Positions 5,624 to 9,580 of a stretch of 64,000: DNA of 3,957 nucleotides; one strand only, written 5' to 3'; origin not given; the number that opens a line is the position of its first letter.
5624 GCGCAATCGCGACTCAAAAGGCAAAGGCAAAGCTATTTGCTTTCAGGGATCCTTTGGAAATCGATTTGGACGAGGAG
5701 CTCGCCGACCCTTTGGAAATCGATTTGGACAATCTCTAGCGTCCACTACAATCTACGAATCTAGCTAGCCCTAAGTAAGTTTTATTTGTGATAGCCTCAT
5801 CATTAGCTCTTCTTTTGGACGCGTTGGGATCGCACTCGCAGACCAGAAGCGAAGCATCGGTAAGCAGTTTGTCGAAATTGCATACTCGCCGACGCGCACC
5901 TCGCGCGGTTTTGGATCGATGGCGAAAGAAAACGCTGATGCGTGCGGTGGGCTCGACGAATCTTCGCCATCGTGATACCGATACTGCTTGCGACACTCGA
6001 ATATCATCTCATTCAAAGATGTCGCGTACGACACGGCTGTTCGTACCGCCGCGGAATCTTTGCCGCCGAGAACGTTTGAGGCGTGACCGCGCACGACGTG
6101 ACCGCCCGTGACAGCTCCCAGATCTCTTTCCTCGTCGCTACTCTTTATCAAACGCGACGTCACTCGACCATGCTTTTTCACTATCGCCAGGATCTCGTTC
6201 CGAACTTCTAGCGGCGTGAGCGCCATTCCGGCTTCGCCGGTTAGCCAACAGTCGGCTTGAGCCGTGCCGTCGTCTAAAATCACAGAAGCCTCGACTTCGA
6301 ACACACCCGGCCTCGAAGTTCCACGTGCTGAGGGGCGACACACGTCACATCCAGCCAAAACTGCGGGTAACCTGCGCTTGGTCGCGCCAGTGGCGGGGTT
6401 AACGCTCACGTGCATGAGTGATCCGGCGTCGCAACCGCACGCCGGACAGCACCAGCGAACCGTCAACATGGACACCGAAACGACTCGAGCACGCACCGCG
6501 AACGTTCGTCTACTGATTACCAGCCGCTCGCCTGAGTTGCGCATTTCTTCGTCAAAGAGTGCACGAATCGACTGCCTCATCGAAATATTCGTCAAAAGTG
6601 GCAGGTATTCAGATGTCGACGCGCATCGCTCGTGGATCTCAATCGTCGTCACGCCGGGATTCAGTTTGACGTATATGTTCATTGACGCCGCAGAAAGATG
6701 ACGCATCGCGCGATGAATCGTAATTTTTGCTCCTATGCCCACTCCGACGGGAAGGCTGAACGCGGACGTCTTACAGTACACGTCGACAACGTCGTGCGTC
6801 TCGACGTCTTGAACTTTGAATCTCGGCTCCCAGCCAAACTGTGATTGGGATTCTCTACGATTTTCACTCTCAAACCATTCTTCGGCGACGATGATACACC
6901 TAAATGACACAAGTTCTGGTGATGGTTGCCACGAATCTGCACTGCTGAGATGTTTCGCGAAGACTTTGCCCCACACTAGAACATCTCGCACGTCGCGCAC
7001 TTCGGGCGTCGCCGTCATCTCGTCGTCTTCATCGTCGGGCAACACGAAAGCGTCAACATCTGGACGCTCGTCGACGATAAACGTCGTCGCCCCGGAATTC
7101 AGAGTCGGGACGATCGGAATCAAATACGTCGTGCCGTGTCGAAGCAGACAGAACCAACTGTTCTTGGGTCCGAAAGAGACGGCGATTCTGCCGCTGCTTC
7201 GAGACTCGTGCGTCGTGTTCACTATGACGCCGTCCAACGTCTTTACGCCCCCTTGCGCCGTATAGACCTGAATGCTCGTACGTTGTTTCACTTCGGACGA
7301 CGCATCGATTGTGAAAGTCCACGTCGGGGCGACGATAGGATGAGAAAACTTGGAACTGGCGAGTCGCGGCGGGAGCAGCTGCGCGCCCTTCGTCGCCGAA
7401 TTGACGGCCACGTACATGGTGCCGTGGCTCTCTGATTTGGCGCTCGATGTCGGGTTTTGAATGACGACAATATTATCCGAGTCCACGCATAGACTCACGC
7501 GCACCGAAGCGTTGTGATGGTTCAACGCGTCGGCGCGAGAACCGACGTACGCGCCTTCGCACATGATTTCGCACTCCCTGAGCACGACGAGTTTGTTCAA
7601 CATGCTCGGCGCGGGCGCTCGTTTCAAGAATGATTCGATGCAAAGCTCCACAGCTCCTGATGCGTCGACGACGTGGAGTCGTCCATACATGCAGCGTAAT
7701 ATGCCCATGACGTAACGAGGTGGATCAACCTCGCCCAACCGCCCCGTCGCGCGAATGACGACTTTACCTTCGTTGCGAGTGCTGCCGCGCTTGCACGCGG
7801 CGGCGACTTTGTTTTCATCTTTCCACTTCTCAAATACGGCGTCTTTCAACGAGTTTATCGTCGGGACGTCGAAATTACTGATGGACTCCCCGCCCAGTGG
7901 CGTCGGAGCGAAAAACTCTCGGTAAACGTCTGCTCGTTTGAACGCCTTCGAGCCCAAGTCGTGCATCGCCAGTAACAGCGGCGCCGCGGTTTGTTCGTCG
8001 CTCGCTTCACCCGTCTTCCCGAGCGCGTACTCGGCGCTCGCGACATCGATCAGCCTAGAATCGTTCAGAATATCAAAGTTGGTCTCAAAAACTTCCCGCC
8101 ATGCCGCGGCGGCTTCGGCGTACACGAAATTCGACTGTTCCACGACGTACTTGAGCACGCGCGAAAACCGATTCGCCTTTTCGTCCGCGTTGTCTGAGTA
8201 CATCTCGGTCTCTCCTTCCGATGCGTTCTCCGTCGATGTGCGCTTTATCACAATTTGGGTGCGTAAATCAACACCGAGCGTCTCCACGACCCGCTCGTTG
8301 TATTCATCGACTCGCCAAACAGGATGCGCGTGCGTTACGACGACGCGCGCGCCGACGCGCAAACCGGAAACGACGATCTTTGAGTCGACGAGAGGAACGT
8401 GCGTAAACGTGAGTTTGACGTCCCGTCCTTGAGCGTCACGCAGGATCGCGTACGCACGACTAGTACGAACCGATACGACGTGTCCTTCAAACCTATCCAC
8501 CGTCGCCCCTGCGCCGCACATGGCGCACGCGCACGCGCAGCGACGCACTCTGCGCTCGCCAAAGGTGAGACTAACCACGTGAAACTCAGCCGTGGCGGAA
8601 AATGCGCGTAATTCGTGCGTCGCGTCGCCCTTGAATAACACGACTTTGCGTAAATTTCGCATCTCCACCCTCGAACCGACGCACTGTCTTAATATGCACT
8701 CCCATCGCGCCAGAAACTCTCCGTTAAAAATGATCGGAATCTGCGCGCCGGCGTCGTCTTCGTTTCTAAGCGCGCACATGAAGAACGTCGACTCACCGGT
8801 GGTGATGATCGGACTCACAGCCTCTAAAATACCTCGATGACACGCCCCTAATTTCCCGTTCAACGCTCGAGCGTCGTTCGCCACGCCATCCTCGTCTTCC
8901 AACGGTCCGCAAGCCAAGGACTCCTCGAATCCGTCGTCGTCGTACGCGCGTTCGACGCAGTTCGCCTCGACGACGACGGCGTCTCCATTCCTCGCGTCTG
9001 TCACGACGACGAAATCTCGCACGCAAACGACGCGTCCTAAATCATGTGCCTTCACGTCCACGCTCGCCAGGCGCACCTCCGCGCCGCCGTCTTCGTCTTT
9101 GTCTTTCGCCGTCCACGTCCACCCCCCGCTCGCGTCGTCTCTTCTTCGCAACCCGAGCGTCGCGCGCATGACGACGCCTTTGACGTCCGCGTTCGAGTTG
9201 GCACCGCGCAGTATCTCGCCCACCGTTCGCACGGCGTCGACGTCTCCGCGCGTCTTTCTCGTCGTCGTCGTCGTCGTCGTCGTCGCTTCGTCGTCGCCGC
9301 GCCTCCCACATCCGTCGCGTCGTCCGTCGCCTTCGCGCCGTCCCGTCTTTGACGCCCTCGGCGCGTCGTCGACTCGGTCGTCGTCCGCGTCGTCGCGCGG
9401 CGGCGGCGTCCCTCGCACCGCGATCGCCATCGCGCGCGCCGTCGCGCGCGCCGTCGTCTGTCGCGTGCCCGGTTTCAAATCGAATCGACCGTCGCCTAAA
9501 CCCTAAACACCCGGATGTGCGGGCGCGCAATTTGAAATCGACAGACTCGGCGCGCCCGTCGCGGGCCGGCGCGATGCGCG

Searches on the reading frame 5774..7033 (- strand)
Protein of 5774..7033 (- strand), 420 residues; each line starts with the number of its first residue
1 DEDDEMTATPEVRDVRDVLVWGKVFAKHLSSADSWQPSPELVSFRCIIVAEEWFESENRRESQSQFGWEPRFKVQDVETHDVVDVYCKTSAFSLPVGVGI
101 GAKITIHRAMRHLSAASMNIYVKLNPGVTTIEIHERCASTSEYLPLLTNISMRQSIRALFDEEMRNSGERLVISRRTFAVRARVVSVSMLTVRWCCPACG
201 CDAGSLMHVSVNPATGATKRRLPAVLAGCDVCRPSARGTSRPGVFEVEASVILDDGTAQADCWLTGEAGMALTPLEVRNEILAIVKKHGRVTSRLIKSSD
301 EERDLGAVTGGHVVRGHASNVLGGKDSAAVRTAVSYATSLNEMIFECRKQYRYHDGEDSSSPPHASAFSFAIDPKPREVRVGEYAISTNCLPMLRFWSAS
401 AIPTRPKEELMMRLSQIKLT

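Call 76: predict_structure(alignment_id=A2)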
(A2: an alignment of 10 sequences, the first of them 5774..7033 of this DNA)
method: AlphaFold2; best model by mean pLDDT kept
length: 420 residues; sequences in the alignment: 10
mean_pLDDT: 58.1   pTM: 0.55
mean pLDDT of the five models: 58.1, 56.5, 54.6, 53.4, 50.8
residues with pLDDT >= 90: 26; 70-90: 130; 50-70: 86; < 50: 178
segments of 3 or more residues with pLDDT < 50: 1-51, 53-70, 74-151, 204-228, 236-239
pLDDT, mean of each block of 10 residues (from residue 1): 32 26 25 24 38 46 41 47 44 31 30 28 29 26 29 77 69 67 91 73 46 38 42 49 79 91 87 85 82 80 67 78 84 88 85 65 69 63 62 83 76 66
secondary structure, 60 per line:
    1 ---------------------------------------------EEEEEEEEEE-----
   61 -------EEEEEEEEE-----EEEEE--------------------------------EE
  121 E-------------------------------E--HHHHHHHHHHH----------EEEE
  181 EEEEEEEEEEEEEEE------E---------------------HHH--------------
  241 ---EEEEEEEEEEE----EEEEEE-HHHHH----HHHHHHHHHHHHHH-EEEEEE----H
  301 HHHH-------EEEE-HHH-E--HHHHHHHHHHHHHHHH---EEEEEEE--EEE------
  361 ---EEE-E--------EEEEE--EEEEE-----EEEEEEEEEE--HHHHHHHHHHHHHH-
elements in order: E46-55 E68-76 E82-86 E119-121 H156-166 E177-195 E244-254 E259-264 H266-270 H275-288 E290-295 H300-304 E312-315 H324-339 E343-349 E352-354 E364-366 E377-381 E384-388 E394-403 H406-419

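Call 78: fold_search(model_id=the predicted structure, library=pdb)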
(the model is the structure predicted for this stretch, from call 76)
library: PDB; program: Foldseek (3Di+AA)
matches with E <= 10: 461; with E <= 0.001: 14
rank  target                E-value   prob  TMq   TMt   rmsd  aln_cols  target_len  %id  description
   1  8soj_A                2.5e-11  1.00  0.35  0.15  14.4       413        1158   17  Cryo-EM structure of human CST bound to POT1(ESDL)/TPP1 in the absence of telomeric ssDNA (released 2023-06-07)
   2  8d0b_A                3.6e-10  1.00  0.33  0.14  13.2       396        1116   14  Human CST-DNA polymerase alpha/primase preinitiation complex bound to 4xTEL-foldback template (released 2022-06-22)
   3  6w6w_A                3.9e-09  1.00  0.31  0.16  14.9       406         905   14  Cryo-EM structure of CST bound to telomeric single-stranded DNA (released 2020-06-03)
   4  7u5c_E                1.2e-07  1.00  0.35  0.15  12.4       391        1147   14  Cryo-EM structure of human CST bound to DNA polymerase alpha-primase in a recruitment state (released 2022-05-18)
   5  7uy7_A                2.3e-07  1.00  0.28  0.23  16.7       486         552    8  Tetrahymena CST with Polymerase alpha-Primase (released 2022-07-13)
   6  7uy5_I                2.4e-07  1.00  0.33  0.28  14.4       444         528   10  Tetrahymena telomerase with CST (released 2022-07-13)
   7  8aaj_A                4.9e-06  1.00  0.29  0.33  12.0       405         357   12  Crystal structure of the Pyrococcus abyssi RPA (apo form) (released 2023-05-03)
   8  8oej_D                1.3e-05  1.00  0.26  0.35  11.8       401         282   11  Extended RPA-DNA nucleoprotein filament (released 2023-05-10)
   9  8oej_A                1.4e-05  1.00  0.24  0.33  12.5       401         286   11  Extended RPA-DNA nucleoprotein filament (released 2023-05-10)
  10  4gop_C                1.9e-04  0.99  0.24  0.23  16.4       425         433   14  Structure and Conformational Change of a Replication Protein A Heterotrimer Bound to ssDNA (released 2012-11-28)
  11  8c5y_A                2.0e-04  1.00  0.24  0.48   8.7       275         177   12  RPA tetrameric supercomplex from Pyrococcus abyssi (released 2023-05-03)
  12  8c5z_A                2.4e-04  1.00  0.25  0.29  16.8       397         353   12  RPA tetrameric supercomplex with AROD-OB-1 (released 2023-05-10)
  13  9pd4_N                2.6e-04  0.98  0.22  0.21  17.1       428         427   10  NER dual incision complex - DuIM (released 2026-02-18)
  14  8aas_A                1.0e-03  1.00  0.24  0.48   8.6       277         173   11  Crystal structure of the Pyrococcus abyssi RPA trimerization core bound to poly-dT20 ssDNA (released 2023-05-03)
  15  8rk2_A                1.5e-03  1.00  0.22  0.46  10.8       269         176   11  Human Replication protein A (RPA; trimeric core) - ssDNA complex (released 2024-04-24)
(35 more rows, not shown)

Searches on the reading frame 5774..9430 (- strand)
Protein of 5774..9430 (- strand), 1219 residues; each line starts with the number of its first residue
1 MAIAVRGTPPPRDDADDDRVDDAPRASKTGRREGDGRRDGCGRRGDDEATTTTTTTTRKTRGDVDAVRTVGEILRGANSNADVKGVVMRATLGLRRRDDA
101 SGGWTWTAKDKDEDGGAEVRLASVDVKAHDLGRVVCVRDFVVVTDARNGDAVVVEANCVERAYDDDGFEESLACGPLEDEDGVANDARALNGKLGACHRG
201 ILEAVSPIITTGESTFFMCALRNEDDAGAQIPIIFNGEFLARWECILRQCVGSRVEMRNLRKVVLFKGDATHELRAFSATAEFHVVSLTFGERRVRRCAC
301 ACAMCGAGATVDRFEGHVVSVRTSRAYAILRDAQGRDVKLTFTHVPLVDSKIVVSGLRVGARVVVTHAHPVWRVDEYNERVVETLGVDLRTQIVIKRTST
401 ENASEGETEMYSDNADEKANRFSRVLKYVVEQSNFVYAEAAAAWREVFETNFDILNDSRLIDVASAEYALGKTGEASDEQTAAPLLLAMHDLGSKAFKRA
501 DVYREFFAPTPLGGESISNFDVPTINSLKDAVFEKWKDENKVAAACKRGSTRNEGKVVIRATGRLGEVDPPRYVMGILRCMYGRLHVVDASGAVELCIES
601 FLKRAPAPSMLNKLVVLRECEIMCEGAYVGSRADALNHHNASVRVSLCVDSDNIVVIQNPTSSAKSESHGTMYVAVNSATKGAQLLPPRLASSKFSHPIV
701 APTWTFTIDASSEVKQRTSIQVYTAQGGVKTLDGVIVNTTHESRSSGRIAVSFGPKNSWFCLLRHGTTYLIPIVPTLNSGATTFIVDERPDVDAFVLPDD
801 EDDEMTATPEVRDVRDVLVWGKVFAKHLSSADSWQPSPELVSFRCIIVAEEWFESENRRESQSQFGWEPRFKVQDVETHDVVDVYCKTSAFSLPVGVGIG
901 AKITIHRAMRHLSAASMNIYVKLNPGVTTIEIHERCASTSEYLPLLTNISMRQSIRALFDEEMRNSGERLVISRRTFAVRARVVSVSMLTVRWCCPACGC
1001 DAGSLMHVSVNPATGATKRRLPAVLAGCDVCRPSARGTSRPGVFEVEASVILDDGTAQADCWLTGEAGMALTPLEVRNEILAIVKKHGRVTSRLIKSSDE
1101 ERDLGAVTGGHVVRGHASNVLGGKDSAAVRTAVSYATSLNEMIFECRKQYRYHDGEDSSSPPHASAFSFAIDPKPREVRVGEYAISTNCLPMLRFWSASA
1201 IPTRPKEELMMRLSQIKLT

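Call 7: search_protein_families(library=pfam, proteins=[window:5774-9430:-], max_evalue=0.01)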
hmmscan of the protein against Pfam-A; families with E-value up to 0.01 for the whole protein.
window:5774-9430:- (1219 aa): 1 family
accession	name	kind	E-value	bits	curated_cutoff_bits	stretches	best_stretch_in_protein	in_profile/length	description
PF15489.11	CTC1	-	0.0024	15.9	27.8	0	847-999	849-985/1139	CST, telomere maintenance, complex subunit CTC1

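Call 21: search_solved_structures(query=window:5774-9430:-, max_evalue=1, show_alignments=1)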
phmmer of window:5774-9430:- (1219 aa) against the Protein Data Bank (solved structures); distinct sequences matched with E-value up to 1: 13.
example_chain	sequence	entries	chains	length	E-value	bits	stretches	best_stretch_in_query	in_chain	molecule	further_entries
9rh1_C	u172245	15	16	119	0.065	13.9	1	827-917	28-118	Fv6F9 light chain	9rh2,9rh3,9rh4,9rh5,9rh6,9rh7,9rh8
4nnp_L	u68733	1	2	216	0.17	12.5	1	825-910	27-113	Light chain of antagonistic fab fragment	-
7ebr_F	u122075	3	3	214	0.2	12.3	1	830-909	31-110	2H12 Fab light chain | Fab 2H12 light chain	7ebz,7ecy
4m43_L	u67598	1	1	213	0.32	11.6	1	851-909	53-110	Fragment antigen-binding 523-11 light chain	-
2adg_A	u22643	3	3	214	0.39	11.3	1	859-909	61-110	Q425 Fab Light chain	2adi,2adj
2vxt_L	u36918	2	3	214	0.58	10.8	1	837-909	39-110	MURINE IGG 125-2H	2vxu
12er_B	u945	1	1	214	0.59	10.7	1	828-909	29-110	Light chain of the Fab fragment of an anti-lambda light chain antibody REGN15499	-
9mqr_E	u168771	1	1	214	0.64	10.6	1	825-910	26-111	Light chain of A8 Fab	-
9yxv_L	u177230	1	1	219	0.64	10.6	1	825-910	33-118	Fab1R light chain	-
6bpa_C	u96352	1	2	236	0.64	10.6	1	859-909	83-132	Monoclonal antibody 3E9 Fab light chain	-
9xqb_B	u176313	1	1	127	0.81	10.3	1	850-908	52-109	Fab Light chain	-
5bk2_D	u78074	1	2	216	0.84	10.2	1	825-910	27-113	sAB Light Chain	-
6b70_D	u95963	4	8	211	0.95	10.1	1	825-910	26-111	FAB H11-E light chain | FAB H11 light chain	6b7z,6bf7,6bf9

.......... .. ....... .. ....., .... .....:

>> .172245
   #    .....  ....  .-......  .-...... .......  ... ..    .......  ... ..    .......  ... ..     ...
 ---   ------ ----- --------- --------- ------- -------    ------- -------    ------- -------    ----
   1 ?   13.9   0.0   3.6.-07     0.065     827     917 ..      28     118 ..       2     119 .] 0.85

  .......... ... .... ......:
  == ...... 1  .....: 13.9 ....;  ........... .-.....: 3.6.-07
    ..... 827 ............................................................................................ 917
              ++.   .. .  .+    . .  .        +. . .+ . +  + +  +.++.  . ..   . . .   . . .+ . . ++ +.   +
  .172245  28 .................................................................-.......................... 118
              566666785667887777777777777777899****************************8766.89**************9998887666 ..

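Call 22: find_homologous_proteins(query=window:5774-9430:-, max_evalue=0.001)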
Query window:5774-9430:- (1219 aa): 11 proteins with E <= 0.001 among 8000 candidates.
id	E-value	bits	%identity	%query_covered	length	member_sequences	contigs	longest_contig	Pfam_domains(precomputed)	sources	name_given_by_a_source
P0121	0.0e+0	2753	99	100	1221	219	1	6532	-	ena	-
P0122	0.0e+0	1440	56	93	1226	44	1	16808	-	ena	-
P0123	0.0e+0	1413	55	95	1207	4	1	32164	-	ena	-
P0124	0.0e+0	1412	55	97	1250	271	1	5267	-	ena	-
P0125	0.0e+0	1333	54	94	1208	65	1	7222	-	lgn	-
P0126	0.0e+0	1308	53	93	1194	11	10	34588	-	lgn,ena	-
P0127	0.0e+0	1244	53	90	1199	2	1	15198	PF15491.12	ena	-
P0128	0.0e+0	1149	50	90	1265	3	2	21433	-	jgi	-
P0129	5.4e-46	175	31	25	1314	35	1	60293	-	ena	-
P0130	3.0e-31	126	29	24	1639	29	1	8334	-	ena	-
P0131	1.8e-11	61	28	29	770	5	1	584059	-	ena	-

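Call 24: search_solved_structures(query=A1, max_evalue=1, show_alignments=2)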
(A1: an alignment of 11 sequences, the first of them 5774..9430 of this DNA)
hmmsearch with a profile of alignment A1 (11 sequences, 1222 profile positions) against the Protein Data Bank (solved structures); distinct sequences matched with E-value up to 1: 37.
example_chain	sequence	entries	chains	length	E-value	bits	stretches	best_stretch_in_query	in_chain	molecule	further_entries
7lkg_B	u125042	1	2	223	0.016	16.3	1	865-921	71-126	m43.151 Fab Light chain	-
7lkb_L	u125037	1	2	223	0.016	16.2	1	865-921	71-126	m42.127 Fab light chain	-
8eev_L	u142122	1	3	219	0.079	14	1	865-921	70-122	Fab SKT20 light chain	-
9yho_K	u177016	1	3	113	0.09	13.8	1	865-907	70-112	AJ09-21 Fab light chain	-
4lri_A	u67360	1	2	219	0.12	13.4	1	865-911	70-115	MSL-109 Light Chain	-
4m43_L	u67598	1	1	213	0.12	13.4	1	865-910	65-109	Fragment antigen-binding 523-11 light chain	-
4nnp_L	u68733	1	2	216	0.14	13.1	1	812-911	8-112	Light chain of antagonistic fab fragment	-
7lbe_G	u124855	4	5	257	0.15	13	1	865-911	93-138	Fab MSL-109 light chain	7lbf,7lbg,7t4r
9mnu_L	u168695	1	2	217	0.16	12.9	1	865-911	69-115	RM11-48 Fab light chain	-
8dkf_L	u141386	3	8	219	0.19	12.7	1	865-911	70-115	DH1030.1 Light chain | DH1030.1 Fab Light Chain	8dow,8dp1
7l6m_g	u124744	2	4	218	0.22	12.5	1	865-911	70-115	DH898.1 Fab light chain | DH898.1 light chain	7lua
8tnj_C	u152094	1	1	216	0.22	12.5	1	812-911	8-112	B.8 Fab light chain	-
7c2l_L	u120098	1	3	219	0.22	12.5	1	865-911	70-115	light chain of 4A8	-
9udq_A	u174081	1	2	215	0.33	11.9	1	841-911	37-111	Light Chain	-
9nvy_L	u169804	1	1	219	0.36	11.8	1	865-921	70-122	CH70-Apex2.01 kappa chain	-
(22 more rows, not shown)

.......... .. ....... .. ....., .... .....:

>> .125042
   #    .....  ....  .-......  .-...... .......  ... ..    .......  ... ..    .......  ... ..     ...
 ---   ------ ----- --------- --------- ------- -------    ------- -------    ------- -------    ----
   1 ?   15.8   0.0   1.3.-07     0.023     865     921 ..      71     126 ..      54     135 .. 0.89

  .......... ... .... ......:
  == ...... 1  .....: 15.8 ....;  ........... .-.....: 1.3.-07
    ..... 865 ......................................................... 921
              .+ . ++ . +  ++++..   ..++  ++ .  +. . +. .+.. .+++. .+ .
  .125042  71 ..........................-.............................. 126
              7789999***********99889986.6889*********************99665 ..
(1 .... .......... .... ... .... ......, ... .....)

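Call 25: search_protein_families(library=pfam, alignment_id=A1, max_evalue=0.1)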
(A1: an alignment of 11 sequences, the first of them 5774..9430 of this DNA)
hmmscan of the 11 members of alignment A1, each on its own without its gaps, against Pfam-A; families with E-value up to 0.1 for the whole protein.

A. member 1, window:5774-9430:- (1219 aa): 1 family
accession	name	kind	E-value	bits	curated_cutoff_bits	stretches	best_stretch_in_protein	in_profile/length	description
PF15489.11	CTC1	-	0.0024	15.9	27.8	1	847-999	849-985/1139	CST, telomere maintenance, complex subunit CTC1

B. families by the number of members that match (of 11 scanned): 4 families
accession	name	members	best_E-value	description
PF15491.11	CTC1_2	3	1e-07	CST, telomere maintenance, complex subunit CTC1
PF15489.11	CTC1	2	0.0024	CST, telomere maintenance, complex subunit CTC1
PF17244.8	CDC24_OB3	1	0.0013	Cell division control protein 24, OB domain 3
PF16179.11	RHD_dimer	1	0.098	Rel homology dimerisation domain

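Call 67: search_protein_families(library=pfam, proteins=[P0127, P0129, P0130, P0131, P0128, P0122], max_evalue=0.1)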
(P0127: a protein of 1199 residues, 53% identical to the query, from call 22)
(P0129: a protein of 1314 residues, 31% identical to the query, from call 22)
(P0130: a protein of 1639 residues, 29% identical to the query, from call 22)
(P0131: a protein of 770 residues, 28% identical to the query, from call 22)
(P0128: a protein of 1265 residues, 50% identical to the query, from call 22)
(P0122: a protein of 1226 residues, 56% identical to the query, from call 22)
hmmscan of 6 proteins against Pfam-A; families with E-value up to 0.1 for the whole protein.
P0127 (1199 aa): 1 family
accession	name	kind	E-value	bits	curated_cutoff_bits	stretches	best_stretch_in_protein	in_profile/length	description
PF15491.11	CTC1_2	-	1e-07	32.2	29.4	1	202-331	162-284/291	CST, telomere maintenance, complex subunit CTC1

P0129 (1314 aa): 0 families

P0130 (1639 aa): 0 families

P0131 (770 aa): 0 families

P0128 (1265 aa): 2 families
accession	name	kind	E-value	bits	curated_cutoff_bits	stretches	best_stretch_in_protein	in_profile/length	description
PF17244.8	CDC24_OB3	-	0.0013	19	25.4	0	1077-1126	152-197/216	Cell division control protein 24, OB domain 3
PF15491.11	CTC1_2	-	0.0039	17.2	29.4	1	282-393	174-279/291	CST, telomere maintenance, complex subunit CTC1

P0122 (1226 aa): 1 family
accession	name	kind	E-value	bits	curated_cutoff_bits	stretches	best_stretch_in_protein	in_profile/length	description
PF16179.11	RHD_dimer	-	0.098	13.1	28.3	0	861-899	33-71/103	Rel homology dimerisation domain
